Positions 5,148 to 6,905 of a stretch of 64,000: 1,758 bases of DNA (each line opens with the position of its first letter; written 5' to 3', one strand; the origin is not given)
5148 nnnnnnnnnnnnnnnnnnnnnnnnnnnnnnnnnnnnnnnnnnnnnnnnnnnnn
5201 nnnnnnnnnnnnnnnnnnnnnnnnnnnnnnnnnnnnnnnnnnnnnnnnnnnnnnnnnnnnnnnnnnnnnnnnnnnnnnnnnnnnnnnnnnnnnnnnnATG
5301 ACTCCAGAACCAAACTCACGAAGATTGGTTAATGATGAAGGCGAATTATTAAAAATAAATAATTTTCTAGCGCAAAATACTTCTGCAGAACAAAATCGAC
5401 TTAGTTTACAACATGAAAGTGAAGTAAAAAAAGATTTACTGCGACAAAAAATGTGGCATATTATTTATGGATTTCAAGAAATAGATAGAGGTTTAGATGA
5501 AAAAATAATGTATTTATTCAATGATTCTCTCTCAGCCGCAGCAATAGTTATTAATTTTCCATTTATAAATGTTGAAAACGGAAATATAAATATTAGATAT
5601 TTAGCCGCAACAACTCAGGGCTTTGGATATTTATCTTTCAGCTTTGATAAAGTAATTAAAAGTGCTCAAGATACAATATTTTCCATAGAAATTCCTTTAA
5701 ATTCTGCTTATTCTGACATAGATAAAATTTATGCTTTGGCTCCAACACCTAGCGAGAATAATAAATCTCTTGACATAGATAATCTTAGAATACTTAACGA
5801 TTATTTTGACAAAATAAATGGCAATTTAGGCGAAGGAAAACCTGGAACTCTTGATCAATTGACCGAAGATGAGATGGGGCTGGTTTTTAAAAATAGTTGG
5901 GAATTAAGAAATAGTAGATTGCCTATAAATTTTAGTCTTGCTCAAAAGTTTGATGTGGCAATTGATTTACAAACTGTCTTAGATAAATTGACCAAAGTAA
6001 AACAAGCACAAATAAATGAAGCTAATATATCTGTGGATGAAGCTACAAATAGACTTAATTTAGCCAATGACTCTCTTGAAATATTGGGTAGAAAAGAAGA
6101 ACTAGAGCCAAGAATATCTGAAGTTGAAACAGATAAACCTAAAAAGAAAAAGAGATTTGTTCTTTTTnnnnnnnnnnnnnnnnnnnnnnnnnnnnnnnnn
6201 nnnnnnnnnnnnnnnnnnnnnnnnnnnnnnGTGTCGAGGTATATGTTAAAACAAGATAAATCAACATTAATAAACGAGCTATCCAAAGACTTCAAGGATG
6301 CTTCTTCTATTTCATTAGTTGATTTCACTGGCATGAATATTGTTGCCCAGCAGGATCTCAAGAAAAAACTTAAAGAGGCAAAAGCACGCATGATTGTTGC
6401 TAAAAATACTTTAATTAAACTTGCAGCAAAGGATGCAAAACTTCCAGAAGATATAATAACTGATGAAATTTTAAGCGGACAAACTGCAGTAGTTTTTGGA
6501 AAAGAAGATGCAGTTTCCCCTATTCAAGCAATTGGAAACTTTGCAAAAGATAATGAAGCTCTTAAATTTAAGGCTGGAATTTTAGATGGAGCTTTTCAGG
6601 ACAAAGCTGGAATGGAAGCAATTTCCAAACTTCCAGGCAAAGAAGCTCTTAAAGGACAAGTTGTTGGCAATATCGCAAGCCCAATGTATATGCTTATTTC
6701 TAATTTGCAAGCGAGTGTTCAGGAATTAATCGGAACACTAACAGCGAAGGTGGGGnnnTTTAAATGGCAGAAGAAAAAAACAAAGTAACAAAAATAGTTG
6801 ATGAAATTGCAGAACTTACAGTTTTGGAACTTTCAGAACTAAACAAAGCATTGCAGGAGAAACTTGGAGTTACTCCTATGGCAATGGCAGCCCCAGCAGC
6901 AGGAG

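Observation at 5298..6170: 290-aa unknown ORF translationally coupled to rplA and occupying the usual L10-leader position before rplJ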

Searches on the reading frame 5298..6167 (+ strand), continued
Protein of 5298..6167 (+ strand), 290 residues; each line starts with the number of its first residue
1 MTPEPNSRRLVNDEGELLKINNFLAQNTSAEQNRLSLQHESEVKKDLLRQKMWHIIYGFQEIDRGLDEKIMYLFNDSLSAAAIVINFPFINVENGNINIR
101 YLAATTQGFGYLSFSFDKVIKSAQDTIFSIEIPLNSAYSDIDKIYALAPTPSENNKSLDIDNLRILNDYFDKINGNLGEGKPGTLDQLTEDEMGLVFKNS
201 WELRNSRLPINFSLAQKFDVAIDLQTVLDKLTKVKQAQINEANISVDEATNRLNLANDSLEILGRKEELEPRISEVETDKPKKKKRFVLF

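Call 64: fold_search(model_id=the predicted structure, library=pdb)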
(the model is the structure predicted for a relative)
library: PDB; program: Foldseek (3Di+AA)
matches with E <= 10: 462; with E <= 0.001: 0
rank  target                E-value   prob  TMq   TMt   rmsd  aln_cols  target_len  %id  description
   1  2vt8_B                5.7e-01  0.07  0.11  0.17   6.8        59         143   15  Structure of a conserved dimerisation domain within Fbox7 and PI31 (released 2008-05-20)
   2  7wzg_D                6.0e-01  0.11  0.11  0.13   9.4        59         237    8  Cypemycin N-terminal methyltransferase CypM (released 2023-02-22)
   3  3ef7_A                7.2e-01  0.10  0.08  0.05  14.0        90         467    2  ZP-N domain of mammalian sperm receptor ZP3 (crystal form III) (released 2008-12-02)
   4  1srq_C                7.6e-01  0.14  0.13  0.12  15.4        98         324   13  Crystal Structure of the Rap1GAP catalytic domain (released 2004-05-25)
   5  7wzg_B                7.6e-01  0.11  0.10  0.12   9.8        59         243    8  Cypemycin N-terminal methyltransferase CypM (released 2023-02-22)
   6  7apk_M                8.0e-01  0.06  0.13  0.08  22.4       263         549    9  Structure of the human THO - UAP56 complex (released 2020-12-16)
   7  7znk_M                8.0e-01  0.06  0.13  0.08  22.4       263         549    9  Structure of an endogenous human TREX complex bound to mRNA (released 2023-05-03)
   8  7znl_M                8.0e-01  0.06  0.13  0.08  22.4       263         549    9  Structure of the human TREX core THO-UAP56 complex (released 2023-05-17)
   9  6anw_C                8.5e-01  0.12  0.14  0.34  13.0       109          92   14  Crystal structure of anti-CRISPR protein AcrF10 (released 2017-10-25)
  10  3brw_C                9.5e-01  0.10  0.13  0.12  16.6       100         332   12  Structure of the Rap-RapGAP complex (released 2008-03-11)
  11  7wzg_A                1.1e+00  0.08  0.11  0.13   9.5        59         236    8  Cypemycin N-terminal methyltransferase CypM (released 2023-02-22)
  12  2yhx                  1.1e+00  0.06  0.10  0.07  13.7        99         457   14  SEQUENCING A PROTEIN BY X-RAY CRYSTALLOGRAPHY. II. REFINEMENT OF YEAST HEXOKINASE B CO-ORDINATES AND SEQUENCE AT 2.1 ANG (released 1978-05-23)
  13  8j1c_A                1.2e+00  0.08  0.12  0.11  11.8        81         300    9  Structure of amino acid dehydrogenase in complex with NADP (released 2023-08-16)
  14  5bsz                  1.2e+00  0.08  0.11  0.12   4.6        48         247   12  X-ray structure of the sugar N-methyltransferase KedS8 from Streptoalloteichus sp ATCC 53650 (released 2015-07-29)
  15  7rbp_A                1.2e+00  0.05  0.11  0.10  12.4        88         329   15  Medicago truncatula D-1-piperideine-2-carboxylic acid reductase (released 2022-07-06)
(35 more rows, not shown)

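Call 69: fold_search(model_id=the predicted structure, library=viral)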
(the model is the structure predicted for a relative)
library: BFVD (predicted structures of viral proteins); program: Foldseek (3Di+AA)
matches with E <= 10: 968; with E <= 0.001: 0
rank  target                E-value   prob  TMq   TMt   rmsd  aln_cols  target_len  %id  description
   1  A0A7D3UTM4            5.4e-02  0.30  0.16  0.19  15.5       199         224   13  Uncharacterized protein [Fadolivirus FV1/VV64]
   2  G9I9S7                1.1e-01  0.08  0.12  0.14  21.9       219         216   10  (no name in the UniProt tables at hand)
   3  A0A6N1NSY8            1.6e-01  0.18  0.18  0.15  17.3       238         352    9  Putative orfan [Tupanvirus soda lake]
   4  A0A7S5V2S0            1.8e-01  0.20  0.13  0.10  18.4       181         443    8  (no name in the UniProt tables at hand)
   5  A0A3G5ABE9            1.8e-01  0.10  0.09  0.13  12.6        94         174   14  Uncharacterized protein [Hyperionvirus sp.]
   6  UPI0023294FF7         1.9e-01  0.07  0.12  0.14  18.4       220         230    9  (no name look-up for this kind of identifier)
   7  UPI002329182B         2.4e-01  0.18  0.12  0.27  10.5        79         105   15  (no name look-up for this kind of identifier)
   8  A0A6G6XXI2            2.4e-01  0.15  0.12  0.17  16.6       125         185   11  (no name in the UniProt tables at hand)
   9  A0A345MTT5            2.5e-01  0.14  0.13  0.12  14.2       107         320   14  (no name in the UniProt tables at hand)
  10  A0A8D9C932            2.5e-01  0.12  0.11  0.24  15.2       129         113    6  Uncharacterized protein [uncultured marine phage]
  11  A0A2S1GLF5            3.0e-01  0.44  0.18  0.06  13.9       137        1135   12  (no name in the UniProt tables at hand)
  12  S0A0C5                3.0e-01  0.09  0.13  0.16  18.9       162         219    7  Uncharacterized protein [Cellulophaga phage phi17:2]
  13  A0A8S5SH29            3.2e-01  0.60  0.15  0.28   2.8        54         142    9  Uncharacterized protein [Siphoviridae sp. ctBCr48]
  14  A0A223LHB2            3.2e-01  0.54  0.18  0.37  10.8       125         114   11  Uncharacterized protein [Erwinia phage vB_EamM_Joad]
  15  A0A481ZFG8            3.2e-01  0.20  0.12  0.28  15.2        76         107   18  Uncharacterized protein [Pithovirus LCPAC404]
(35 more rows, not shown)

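Call 85: find_related_loci(query=A6, collection=metagenome_contigs, flank=3000)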
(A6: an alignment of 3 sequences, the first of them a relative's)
Query A6 (286 aa) in metagenome_contigs; peptide patterns used: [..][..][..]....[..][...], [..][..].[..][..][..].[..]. (x = any residue, [..] = any of these).
182 stretches matched a pattern, but none encodes a relative of the query by tblastn (E <= 1e-3).

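Call 87: find_related_loci(query=A7, collection=metagenome_contigs, flank=3000)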
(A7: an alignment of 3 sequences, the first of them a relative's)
Query A7 (290 aa) in metagenome_contigs; peptide patterns used: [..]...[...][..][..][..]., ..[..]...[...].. (x = any residue, [..] = any of these).
244 stretches matched a pattern, but none encodes a relative of the query by tblastn (E <= 1e-3).

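Call 88: find_encoding_contigs(protein=P0008, flank=5000, max_places=2)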
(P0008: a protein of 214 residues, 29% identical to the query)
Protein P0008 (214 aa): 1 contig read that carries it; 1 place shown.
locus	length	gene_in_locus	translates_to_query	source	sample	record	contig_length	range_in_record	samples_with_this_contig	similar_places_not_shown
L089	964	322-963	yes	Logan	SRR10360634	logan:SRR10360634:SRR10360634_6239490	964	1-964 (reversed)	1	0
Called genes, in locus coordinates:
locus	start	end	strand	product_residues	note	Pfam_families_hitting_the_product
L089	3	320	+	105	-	?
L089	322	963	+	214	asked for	?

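Call 89: find_encoding_contigs(protein=P0009, flank=5000, max_places=2)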
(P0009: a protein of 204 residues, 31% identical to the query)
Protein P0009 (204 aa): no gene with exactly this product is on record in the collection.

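Call 90: find_encoding_contigs(protein=P0010, flank=5000, max_places=2)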
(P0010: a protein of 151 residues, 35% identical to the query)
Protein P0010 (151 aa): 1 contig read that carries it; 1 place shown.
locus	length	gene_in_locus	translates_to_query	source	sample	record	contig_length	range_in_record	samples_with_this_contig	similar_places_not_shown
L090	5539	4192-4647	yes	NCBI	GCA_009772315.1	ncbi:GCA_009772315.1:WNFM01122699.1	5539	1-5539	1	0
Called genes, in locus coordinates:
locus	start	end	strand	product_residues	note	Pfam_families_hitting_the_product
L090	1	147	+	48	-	?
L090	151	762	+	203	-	PF02357:NusG, PF00467:KOW (weak)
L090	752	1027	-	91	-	-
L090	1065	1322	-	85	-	-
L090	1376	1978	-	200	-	-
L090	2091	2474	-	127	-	-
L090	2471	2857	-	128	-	-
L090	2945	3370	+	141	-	PF03946:Ribosomal_L11_N, PF00298:Ribosomal_L11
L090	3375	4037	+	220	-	PF00687:Ribosomal_L1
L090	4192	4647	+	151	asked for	-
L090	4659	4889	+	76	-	-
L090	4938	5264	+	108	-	-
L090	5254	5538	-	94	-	?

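Call 93: search_protein_families(library=pfam, proteins=[L090:4938-5261:+, L090:5254-5538:-], max_evalue=0.1)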
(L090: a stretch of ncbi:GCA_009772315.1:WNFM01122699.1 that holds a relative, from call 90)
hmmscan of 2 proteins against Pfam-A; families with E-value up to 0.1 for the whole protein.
L090:4938-5261:+ (108 aa): 0 families

L090:5254-5538:- (94 aa): 0 families

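Call 96: search_protein_families(library=padloc, alignment_id=A2, max_evalue=0.01)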
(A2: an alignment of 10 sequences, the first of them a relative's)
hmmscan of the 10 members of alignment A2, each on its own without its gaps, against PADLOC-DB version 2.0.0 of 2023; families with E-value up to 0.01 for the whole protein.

A. member 1, P0001 (290 aa): 0 families

B. families by the number of members that match (of 10 scanned): 1 family
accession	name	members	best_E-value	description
PDLC02354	AbiZ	1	0.0001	AbiZ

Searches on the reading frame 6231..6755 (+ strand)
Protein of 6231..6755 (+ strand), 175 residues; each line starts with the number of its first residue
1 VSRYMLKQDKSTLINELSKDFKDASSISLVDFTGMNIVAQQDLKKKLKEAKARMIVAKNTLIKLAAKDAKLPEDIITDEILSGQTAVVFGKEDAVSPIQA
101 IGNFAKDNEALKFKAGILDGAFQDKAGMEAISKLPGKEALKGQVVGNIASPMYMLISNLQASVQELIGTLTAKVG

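Call 4: search_protein_families(library=pfam, proteins=[window:6231-6755:+], max_evalue=1)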
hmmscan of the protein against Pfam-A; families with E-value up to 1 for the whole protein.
window:6231-6755:+ (175 aa): 1 family
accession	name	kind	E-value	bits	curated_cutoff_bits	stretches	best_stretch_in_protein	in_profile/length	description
PF00466.25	Ribosomal_L10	-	1.3e-22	80.2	22.8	1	6-106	2-100/100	Ribosomal protein L10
